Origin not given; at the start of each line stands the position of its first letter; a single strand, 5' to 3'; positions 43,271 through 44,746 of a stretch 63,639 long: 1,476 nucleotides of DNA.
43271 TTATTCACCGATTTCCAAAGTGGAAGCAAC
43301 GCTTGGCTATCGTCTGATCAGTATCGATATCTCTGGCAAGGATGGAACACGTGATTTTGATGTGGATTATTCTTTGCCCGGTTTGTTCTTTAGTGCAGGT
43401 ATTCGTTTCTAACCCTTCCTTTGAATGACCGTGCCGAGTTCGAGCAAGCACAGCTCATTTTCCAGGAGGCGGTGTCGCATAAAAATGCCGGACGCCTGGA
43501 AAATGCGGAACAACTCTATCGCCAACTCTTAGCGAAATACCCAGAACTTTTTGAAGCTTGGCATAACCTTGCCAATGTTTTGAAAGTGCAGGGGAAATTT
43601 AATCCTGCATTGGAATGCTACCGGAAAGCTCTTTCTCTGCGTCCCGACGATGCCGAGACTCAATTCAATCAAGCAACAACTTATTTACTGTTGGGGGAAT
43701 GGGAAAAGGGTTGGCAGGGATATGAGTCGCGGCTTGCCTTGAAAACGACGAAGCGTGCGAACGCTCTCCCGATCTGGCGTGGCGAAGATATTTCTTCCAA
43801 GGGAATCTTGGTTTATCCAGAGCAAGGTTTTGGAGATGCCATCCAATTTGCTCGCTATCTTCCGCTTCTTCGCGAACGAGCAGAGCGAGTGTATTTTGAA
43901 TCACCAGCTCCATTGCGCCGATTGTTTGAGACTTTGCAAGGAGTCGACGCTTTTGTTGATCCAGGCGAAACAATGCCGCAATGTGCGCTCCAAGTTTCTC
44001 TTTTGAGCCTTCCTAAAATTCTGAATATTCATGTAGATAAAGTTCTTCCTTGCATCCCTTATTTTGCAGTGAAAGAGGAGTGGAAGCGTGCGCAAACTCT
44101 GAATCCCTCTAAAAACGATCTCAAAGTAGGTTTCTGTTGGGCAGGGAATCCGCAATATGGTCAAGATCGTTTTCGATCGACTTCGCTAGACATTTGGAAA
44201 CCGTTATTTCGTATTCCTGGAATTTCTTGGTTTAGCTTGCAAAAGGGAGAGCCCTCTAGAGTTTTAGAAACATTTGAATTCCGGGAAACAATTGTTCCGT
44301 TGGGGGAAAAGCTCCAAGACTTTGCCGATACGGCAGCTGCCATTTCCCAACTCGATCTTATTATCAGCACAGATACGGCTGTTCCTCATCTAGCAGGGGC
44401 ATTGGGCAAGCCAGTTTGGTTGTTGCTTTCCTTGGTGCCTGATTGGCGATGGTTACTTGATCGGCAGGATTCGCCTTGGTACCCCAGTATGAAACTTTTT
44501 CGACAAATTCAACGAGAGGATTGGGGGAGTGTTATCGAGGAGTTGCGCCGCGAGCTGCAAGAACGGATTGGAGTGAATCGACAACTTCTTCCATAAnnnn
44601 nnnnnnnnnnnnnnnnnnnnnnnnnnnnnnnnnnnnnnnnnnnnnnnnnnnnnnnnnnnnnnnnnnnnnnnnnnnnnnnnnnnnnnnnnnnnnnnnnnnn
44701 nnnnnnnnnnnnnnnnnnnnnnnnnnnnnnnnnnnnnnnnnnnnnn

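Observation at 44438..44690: Perfect 50-bp inverted repeat placed symmetrically around a 65-nt tail-to-tail overlap of two convergent TPR-glycosyltransferase paralogs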

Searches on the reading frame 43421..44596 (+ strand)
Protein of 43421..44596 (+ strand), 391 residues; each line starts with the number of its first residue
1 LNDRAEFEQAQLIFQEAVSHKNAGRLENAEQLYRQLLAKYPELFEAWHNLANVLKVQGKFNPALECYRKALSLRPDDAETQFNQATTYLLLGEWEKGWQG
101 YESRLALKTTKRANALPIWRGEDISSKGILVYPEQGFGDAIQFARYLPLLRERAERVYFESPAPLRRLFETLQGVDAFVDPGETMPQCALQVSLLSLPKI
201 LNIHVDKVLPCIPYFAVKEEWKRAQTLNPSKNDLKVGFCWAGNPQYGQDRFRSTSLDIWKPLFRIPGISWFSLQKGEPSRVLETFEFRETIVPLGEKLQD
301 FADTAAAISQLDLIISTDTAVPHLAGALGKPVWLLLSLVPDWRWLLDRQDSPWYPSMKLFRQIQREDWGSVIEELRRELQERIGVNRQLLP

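Call 5: search_protein_families(library=pfam, proteins=[window:43421-44596:+], max_evalue=0.01)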
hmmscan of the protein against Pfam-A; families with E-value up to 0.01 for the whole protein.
window:43421-44596:+ (391 aa): 20 families
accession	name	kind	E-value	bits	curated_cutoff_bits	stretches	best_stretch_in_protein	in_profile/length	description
PF00515.34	TPR_1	-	1.1e-13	50.7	27.8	1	45-77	2-34/34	Tetratricopeptide repeat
PF07719.23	TPR_2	-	1.1e-13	50.6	27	1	45-77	2-34/34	Tetratricopeptide repeat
PF13414.12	TPR_11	-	5.1e-11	42.5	26.8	1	57-92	7-42/42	TPR repeat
PF13431.12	TPR_17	-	1.2e-10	41.3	24.4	2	66-98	1-33/34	Tetratricopeptide repeat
PF13428.12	TPR_14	-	7.5e-10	38.9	23.5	2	17-52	8-43/44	Tetratricopeptide repeat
PF13181.12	TPR_8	-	4.8e-09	36.1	25.7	1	45-77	2-34/34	Tetratricopeptide repeat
PF13424.12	TPR_12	-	1.8e-07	31.7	30.1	1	44-96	3-63/77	Tetratricopeptide repeat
PF13432.12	TPR_16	-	2e-07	31.7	32.7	1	50-96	3-49/65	Tetratricopeptide repeat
PF14559.12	TPR_19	-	4.1e-07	30.7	25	1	23-79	4-60/68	Tetratricopeptide repeat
PF24575.1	TPR_Slam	-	5.8e-07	30.3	35.2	1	14-54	51-91/104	Surface lipoprotein assembly modifier, N-terminal TPR repeats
PF13374.12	TPR_10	-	9.1e-07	29.1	27.5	1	48-74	6-32/42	Tetratricopeptide repeat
PF13174.12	TPR_6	-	2e-06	28.5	26.3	1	14-42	4-32/33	Tetratricopeptide repeat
PF13176.12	TPR_7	-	4e-06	26.9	27.9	0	46-78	1-33/36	Tetratricopeptide repeat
PF23914.1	TPR_CcmH_CycH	-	0.00014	22.2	42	1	34-93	40-99/158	Cytochrome c-type biogenesis protein H TPR domain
PF01075.23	Glyco_transf_9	-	0.00028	20.7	22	1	300-332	173-205/247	Glycosyltransferase family 9 (heptosyltransferase)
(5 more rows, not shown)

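Call 7: find_encoding_contigs(protein=window:43421-44596:+, flank=10000, max_places=10)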
Protein window:43421-44596:+ (391 aa): no gene with exactly this product is on record in the collection.

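Call 11: find_related_loci(query=window:43421-44596:+, collection=genome_contigs, flank=6000)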
Query window:43421-44596:+ (391 aa) in genome_contigs; peptide patterns used: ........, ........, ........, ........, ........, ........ (x = any residue, [..] = any of these).
235 stretches matched a pattern; 172 encode a relative of the query (tblastn E <= 1e-3); the best 80 are kept; 80 distinct loci.
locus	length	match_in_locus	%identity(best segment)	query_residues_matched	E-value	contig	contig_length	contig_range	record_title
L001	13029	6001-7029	44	39-381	2e-89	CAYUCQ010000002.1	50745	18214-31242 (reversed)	MAG TPA_asm: Candidatus Woesearchaeota archaeon isolate SRP050083_co3_194 genome assembly, contig: NODE_358_length_50745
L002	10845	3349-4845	41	8-381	2e-88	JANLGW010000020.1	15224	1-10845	MAG: Rhodospirillales bacterium isolate P6-1 k99_8825, whole genome shotgun sequence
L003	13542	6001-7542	41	8-385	5e-88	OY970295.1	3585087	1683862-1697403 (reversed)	MAG: Thermodesulfovibrionales bacterium isolate MFD01299.bin.c.3 genome assembly, chromosome: 1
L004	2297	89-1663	42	5-385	4e-90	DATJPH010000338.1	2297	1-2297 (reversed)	MAG TPA_asm: Bacteroidota bacterium isolate SMAG_U14908 k141_2784324, whole genome shotgun sequence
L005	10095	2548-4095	40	5-387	8e-86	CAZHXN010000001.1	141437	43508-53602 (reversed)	MAG TPA_asm: uncultured bacterium isolate binchicken_co135_196 genome assembly, contig: NODE_270_length_141437_cov_3.851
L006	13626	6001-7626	41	13-381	1e-83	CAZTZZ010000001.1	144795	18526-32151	MAG TPA_asm: uncultured Ignavibacteriaceae bacterium isolate binchicken_co275_501 genome assembly, contig: NODE_34_lengt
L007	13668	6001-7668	41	5-389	3e-83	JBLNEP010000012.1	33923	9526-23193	MAG: Actinomycetota bacterium isolate MAG69 PRJNA853613_bin2_renamed_11, whole genome shotgun sequence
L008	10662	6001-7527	41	4-381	4e-83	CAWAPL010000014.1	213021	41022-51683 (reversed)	MAG: uncultured Phycisphaerales bacterium isolate MFD01188.bin.2.114 genome assembly, contig: contig_15343, whole genome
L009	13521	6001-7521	41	10-379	2e-82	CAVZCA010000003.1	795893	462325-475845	MAG: uncultured Phycisphaerales bacterium isolate MFD00964.bin.2.8 genome assembly, contig: contig_43948, whole genome s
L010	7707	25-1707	44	20-379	2e-87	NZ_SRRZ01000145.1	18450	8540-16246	Microcoleus asticus IPMA8 template.sbt_145, whole genome shotgun sequence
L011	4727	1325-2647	42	17-385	7e-81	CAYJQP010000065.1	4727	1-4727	MAG TPA_asm: Candidatus Woesearchaeota archaeon isolate ERP125453_co1_261 genome assembly, contig: NODE_24676_length_472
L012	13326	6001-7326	38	11-381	9e-81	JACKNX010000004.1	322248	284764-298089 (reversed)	MAG: Pseudomonadales bacterium isolate HK-STAS-PROT-155 HK-STAS-PROT-155_4, whole genome shotgun sequence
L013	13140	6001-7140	38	6-380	3e-80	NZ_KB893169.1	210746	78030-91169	Kiloniella laminariae DSM 19542 B152DRAFT_scaffold_7.8, whole genome shotgun sequence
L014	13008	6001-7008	42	46-380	1e-83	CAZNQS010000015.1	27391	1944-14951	MAG TPA_asm: Candidatus Woesearchaeota archaeon isolate SRP178908_co1_140 genome assembly, contig: NODE_1039_length_2739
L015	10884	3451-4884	37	4-390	4e-79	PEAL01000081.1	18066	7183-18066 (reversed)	MAG: Deltaproteobacteria bacterium isolate ER2bin7 scaffold482, whole genome shotgun sequence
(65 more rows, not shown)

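Call 14: find_homologous_proteins(query=window:43421-44596:+, max_evalue=1e-30)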
Query window:43421-44596:+ (391 aa): 7952 proteins with E <= 1e-30 among 8000 candidates; the best 120 are listed.
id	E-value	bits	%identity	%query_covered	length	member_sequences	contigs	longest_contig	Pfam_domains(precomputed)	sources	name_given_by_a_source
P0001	1.6e-265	899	100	100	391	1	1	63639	PF13431.13,PF13414.13,PF13176.13,PF13428.13,PF13374.13,PF14559.13,PF24575.2,PF00515.35,PF13424.13,PF13432.13,PF13181.13,PF07719.24,PF13174.13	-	-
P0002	3.3e-213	726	81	100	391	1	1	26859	PF13431.13,PF23914.2,PF13414.13,PF13176.13,PF13428.13,PF13374.13,PF14559.13,PF24575.2,PF00515.35,PF13424.13,PF13432.13,PF13181.13,PF07719.24,PF13174.13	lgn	-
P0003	1.1e-131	458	37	96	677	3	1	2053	PF25063.1,PF13431.13,PF23914.2,PF13414.13,PF13176.13,PF13428.13,PF13374.13,PF14559.13,PF24575.2,PF13371.13,PF00515.35,PF12895.14,PF13424.13,PF21033.5,PF13432.13,PF13181.13,PF01075.24,PF07719.24,PF13174.13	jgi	jgi:tetratricopeptide (TPR) repeat protein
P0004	5.3e-125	436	41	90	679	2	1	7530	PF13431.13,PF23914.2,PF13414.13,PF13176.13,PF13428.13,PF13374.13,PF07721.21,PF14559.13,PF24575.2,PF13371.13,PF00515.35,PF12895.14,PF13424.13,PF13432.13,PF13429.13,PF13181.13,PF01075.24,PF07719.24,PF20308.5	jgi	jgi:tetratricopeptide (TPR) repeat protein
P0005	2.4e-124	434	40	93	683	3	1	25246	PF03704.24,PF13431.13,PF09976.16,PF23914.2,PF13414.13,PF13176.13,PF13428.13,PF25064.2,PF13374.13,PF14559.13,PF24575.2,PF13371.13,PF00515.35,PF13424.13,PF21033.5,PF13432.13,PF13181.13,PF01075.24,PF14561.13,PF07719.24,PF13174.13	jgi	jgi:Tfp pilus assembly protein PilF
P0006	3.0e-121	424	44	92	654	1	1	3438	PF03704.24,PF05843.21,PF09976.16,PF25060.1,PF13414.13,PF04781.18,PF10952.16,PF01535.27,PF12569.15,PF17169.10,PF08238.19,PF23241.2,PF13374.13,PF07721.21,PF23231.2,PF24575.2,PF22121.3,PF11846.15,PF00515.35,PF04212.25,PF13424.13,PF28559.1,PF13429.13,PF01075.24,PF07719.24,PF13174.13,PF20308.5,PF25063.1,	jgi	jgi:tetratricopeptide (TPR) repeat protein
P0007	1.8e-117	411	40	91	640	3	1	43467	PF03704.24,PF13431.13,PF23914.2,PF13414.13,PF13176.13,PF13428.13,PF13374.13,PF14559.13,PF24575.2,PF02259.30,PF13371.13,PF00515.35,PF13424.13,PF21033.5,PF13432.13,PF13181.13,PF01075.24,PF07719.24,PF13174.13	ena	-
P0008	4.4e-117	410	42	93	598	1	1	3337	PF13431.13,PF13414.13,PF13176.13,PF13428.13,PF13374.13,PF14559.13,PF24575.2,PF00515.35,PF13424.13,PF13432.13,PF13181.13,PF01075.24,PF07719.24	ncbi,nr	ncbi:MAG TPA: tetratricopeptide repeat protein, partial [Verrucomicrobiae bacterium]|nr:tetratricope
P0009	1.4e-115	405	41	91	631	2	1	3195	PF13431.13,PF23914.2,PF13414.13,PF13176.13,PF13428.13,PF25064.2,PF13374.13,PF07721.21,PF14559.13,PF24575.2,PF13371.13,PF17874.8,PF00515.35,PF12895.14,PF13424.13,PF13432.13,PF13181.13,PF01075.24,PF07719.24,PF13174.13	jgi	jgi:tetratricopeptide (TPR) repeat protein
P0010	2.4e-115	404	39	93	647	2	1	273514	PF13431.13,PF23914.2,PF13414.13,PF13428.13,PF14559.13,PF13371.13,PF00515.35,PF12895.14,PF13424.13,PF13432.13,PF13181.13,PF01075.24,PF07719.24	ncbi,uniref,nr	ncbi:MAG: tetratricopeptide repeat protein [Oryzomonas sp.]|uniref:tetratricopeptide repeat protein 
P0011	1.2e-111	392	43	91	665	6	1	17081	PF03704.24,PF09976.16,PF25060.1,PF13414.13,PF23241.2,PF13374.13,PF07721.21,PF24575.2,PF02259.30,PF00515.35,PF13424.13,PF13429.13,PF01075.24,PF14561.13,PF07719.24,PF22116.2,PF13174.13,PF20308.5,PF25063.1,PF13431.13,PF23914.2,PF13176.13,PF24885.2,PF13428.13,PF25064.2,PF14559.13,PF13371.13,PF17874.8,PF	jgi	jgi:tetratricopeptide (TPR) repeat protein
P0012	2.2e-111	391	40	94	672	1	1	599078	PF03704.24,PF13414.13,PF21545.4,PF13374.13,PF07721.21,PF24575.2,PF02259.30,PF00515.35,PF13424.13,PF13429.13,PF01075.24,PF07719.24,PF13174.13,PF20308.5,PF25063.1,PF13431.13,PF23914.2,PF13176.13,PF13428.13,PF04733.21,PF14559.13,PF13371.13,PF12895.14,PF21033.5,PF13432.13,PF13181.13,PF10373.16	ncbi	-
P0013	6.7e-111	389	44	93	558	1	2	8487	PF03704.24,PF13414.13,PF10952.16,PF12569.15,PF13374.13,PF07721.21,PF24575.2,PF11846.15,PF00515.35,PF13424.13,PF13429.13,PF01075.24,PF07719.24,PF13174.13,PF20308.5,PF25063.1,PF13431.13,PF23914.2,PF13176.13,PF13428.13,PF25064.2,PF14559.13,PF13371.13,PF17874.8,PF12895.14,PF21033.5,PF13432.13,PF13181.13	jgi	jgi:tetratricopeptide (TPR) repeat protein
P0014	2.2e-110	388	42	95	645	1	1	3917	PF03704.24,PF13414.13,PF12569.15,PF12688.14,PF13374.13,PF07721.21,PF24575.2,PF02259.30,PF00515.35,PF13424.13,PF13429.13,PF01075.24,PF14561.13,PF07719.24,PF13174.13,PF20308.5,PF25063.1,PF13431.13,PF23914.2,PF13176.13,PF24885.2,PF13428.13,PF04733.21,PF25064.2,PF14559.13,PF27595.1,PF13371.13,PF17874.8,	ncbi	-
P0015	2.4e-110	388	45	92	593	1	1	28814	PF03704.24,PF14863.13,PF13414.13,PF12569.15,PF13374.13,PF07721.21,PF24575.2,PF00515.35,PF13424.13,PF01075.24,PF07719.24,PF13174.13,PF20308.5,PF25063.1,PF13431.13,PF23914.2,PF13176.13,PF24885.2,PF13428.13,PF25064.2,PF14559.13,PF13371.13,PF17874.8,PF02810.22,PF12895.14,PF21033.5,PF13432.13,PF13181.13,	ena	-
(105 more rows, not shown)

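Call 15: find_encoding_contigs(protein=P0002, flank=10000, max_places=10)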
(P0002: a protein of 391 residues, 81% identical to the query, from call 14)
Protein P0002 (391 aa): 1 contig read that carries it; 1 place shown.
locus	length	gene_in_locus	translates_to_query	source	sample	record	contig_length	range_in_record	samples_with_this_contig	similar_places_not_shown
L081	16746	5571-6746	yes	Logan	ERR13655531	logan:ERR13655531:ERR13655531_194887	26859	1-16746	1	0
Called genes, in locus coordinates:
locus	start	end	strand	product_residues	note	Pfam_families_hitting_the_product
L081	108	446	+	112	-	PF03646:FlaG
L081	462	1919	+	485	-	PF02465:FliD_N, PF07195:FliD_C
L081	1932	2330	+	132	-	PF02561:FliS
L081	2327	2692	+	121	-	-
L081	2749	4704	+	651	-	PF01839:FG-GAP, PF21955:CarG-like (faint), PF23727:Beta-prop_FAM234A_B (faint), PF13517:FG-GAP_3 (faint), PF01839:FG-GAP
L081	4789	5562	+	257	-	-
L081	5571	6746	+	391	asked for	PF23914:TPR_CcmH_CycH (weak), PF13424:TPR_12 (weak), PF13432:TPR_16 (weak), PF14559:TPR_19 (weak), PF00515:TPR_1, PF07719:TPR_2, PF13181:TPR_8 (weak), PF13424:TPR_12 (weak), +7 more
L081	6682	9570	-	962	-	PF13414:TPR_11 (weak), PF13424:TPR_12 (weak), PF13432:TPR_16, PF14559:TPR_19 (weak), PF13431:TPR_17 (weak), PF00515:TPR_1, PF13414:TPR_11 (weak), PF13424:TPR_12 (weak), +18 more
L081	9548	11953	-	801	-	PF00535:Glycos_transf_2, PF10111:Glyco_tranf_2_2 (faint), PF07719:TPR_2 (faint), PF13428:TPR_14 (faint), PF13431:TPR_17 (faint), PF13432:TPR_16 (faint), PF23914:TPR_CcmH_CycH (faint), PF00535:Glycos_transf_2, +2 more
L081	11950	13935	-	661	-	PF08668:HDOD, PF00990:GGDEF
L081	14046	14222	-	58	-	-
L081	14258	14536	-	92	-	-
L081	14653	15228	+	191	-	PF04347:FliO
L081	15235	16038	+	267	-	PF00813:FliP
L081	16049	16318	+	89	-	PF01313:Bac_export_3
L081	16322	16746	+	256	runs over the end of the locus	PF01311:Bac_export_1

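Call 33: search_solved_structures(query=window:43421-44596:+, max_evalue=0.01)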
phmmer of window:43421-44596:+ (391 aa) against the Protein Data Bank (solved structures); distinct sequences matched with E-value up to 0.01: 90 (the best 60 are shown).
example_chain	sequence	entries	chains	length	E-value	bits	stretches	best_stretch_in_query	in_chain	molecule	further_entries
9qhb_A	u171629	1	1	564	4e-92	312.7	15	27-107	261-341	Engineered tetratricopeptide repeat protein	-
9qhc_A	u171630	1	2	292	2.2e-55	191.7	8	27-107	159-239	Engineered tetratricopeptide repeat protein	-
8bu0_A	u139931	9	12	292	4.1e-49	171.1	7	29-107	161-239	Consensus tetratricopeptide repeat protein | Crystal structure of an 8-repeat consensus TPR superhelix with Zinc. | Monomer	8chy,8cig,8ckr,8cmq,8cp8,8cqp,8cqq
7yeh_B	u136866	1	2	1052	1.7e-35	126.3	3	20-106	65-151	UDP-N-acetylglucosamine--peptide N-acetylglucosaminyltransferase 110 kDa subunit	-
7yea_A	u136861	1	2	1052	1.7e-35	126.3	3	20-106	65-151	UDP-N-acetylglucosamine--peptide N-acetylglucosaminyltransferase 110 kDa subunit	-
7ntf_A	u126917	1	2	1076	2e-35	126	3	20-106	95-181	Isoform 1 of UDP-N-acetylglucosamine--peptide N-acetylglucosaminyltransferase 110 kDa subu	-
1w3b_A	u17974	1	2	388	3.3e-32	115.4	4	20-105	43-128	UDP-N-ACETYLGLUCOSAMINE--PEPTIDE N-ACETYLGLUCOSAMINYLTRANSFERASE 110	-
6eou_A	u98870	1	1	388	1.2e-31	113.6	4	20-105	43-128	UDP-N-acetylglucosamine--peptide N-acetylglucosaminyltransferase 110 kDa subunit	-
8ch0_A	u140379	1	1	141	1.4e-20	77.2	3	42-107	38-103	Consensus tetratricopeptide repeat protein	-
2fo7_A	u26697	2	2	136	5.6e-20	75.2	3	41-106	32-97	SYNTHETIC CONSENSUS TPR PROTEIN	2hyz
7obi_A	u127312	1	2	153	3.3e-19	72.6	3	45-107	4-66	CTPR-rv4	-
1na0_A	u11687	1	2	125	4.2e-17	65.7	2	44-107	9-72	designed protein CTPR3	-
2wqh_A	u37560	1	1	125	5.9e-17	65.2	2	24-84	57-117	CTPR3Y3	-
9gzg_A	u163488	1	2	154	2e-16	63.4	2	21-83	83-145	Engineered CTPR protein with glutamic acids for conductivity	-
3kd7_A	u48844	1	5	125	2.1e-15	60.1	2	44-109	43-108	CTPR390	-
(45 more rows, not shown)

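Call 39: search_protein_families(library=ncbifam, proteins=[window:43421-44596:+], max_evalue=0.00001)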
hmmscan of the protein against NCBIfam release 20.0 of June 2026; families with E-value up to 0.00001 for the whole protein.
window:43421-44596:+ (391 aa): 6 families
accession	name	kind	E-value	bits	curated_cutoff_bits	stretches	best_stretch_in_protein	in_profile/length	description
TIGR02917.1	PEP_TPR_lipo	equivalog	1.6e-10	39.5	312.2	1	14-96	163-245/899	XrtA/PEP-CTERM system TPR-repeat protein PrsT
TIGR02552.1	LcrH_SycD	equivalog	2.4e-09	37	104.8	1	9-96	17-104/136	SycD/LcrH family type III secretion system chaperone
TIGR03939.1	PGA_TPR_OMP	equivalog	1.8e-07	29.8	366.65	1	15-96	400-481/800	poly-beta-1,6 N-acetyl-D-glucosamine export porin PgaA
NF033762.1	social_mot_Tgl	equivalog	9.6e-07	28.4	225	1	6-105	27-127/252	social motility TPR repeat lipoprotein Tgl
NF033920.0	C39_PA2778_fam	equivalog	5.8e-06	25.9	150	1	11-97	157-243/255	PA2778 family cysteine peptidase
NF040959.1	MamA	equivalog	6.1e-06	25.8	200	0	10-100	37-161/204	magnetosome protein MamA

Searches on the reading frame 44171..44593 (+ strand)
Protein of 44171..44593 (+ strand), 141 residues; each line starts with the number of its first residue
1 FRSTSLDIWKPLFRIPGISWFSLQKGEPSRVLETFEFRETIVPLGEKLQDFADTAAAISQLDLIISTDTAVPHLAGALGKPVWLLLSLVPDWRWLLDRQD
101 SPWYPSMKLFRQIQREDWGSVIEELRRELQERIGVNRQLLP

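Call 22: find_homologous_proteins(query=window:44171-44593:+, max_evalue=1e-10)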
Query seq(141 aa) (141 aa): 5066 proteins with E <= 1e-10 among 5085 candidates; the best 120 are listed.
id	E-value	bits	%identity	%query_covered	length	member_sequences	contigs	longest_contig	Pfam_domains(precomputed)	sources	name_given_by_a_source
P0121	1.2e-42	163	57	94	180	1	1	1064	PF01075.24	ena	-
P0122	2.2e-41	159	57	93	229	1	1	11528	PF01075.24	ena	-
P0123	5.7e-41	158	55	93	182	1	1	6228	-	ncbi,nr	ncbi:glycosyltransferase, partial [bacterium]|nr:glycosyltransferase [bacterium]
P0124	6.3e-41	158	58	91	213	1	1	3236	PF01075.24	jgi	jgi:hypothetical protein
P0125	1.5e-40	157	56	94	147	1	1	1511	PF01075.24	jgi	jgi:hypothetical protein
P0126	2.9e-40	156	59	84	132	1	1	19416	PF01075.24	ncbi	-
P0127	6.1e-40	155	55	92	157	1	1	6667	PF01075.24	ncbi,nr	ncbi:MAG TPA: glycosyltransferase family 9 protein, partial [Tepidisphaeraceae bacterium]|nr:glycosy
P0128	7.0e-40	154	53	91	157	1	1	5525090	PF01075.24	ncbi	-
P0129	7.6e-40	154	52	94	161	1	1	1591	-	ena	-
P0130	1.1e-39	154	56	99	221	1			PF01075.24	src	-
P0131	1.3e-39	154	53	95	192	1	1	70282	-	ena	-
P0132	1.3e-39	154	56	94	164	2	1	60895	PF01075.24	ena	-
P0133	1.6e-39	153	55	93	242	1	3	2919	PF01075.24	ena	-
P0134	3.3e-39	152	57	91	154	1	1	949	PF01075.24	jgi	-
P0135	3.4e-39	152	59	84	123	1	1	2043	PF01075.24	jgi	jgi:ADP-heptose:LPS heptosyltransferase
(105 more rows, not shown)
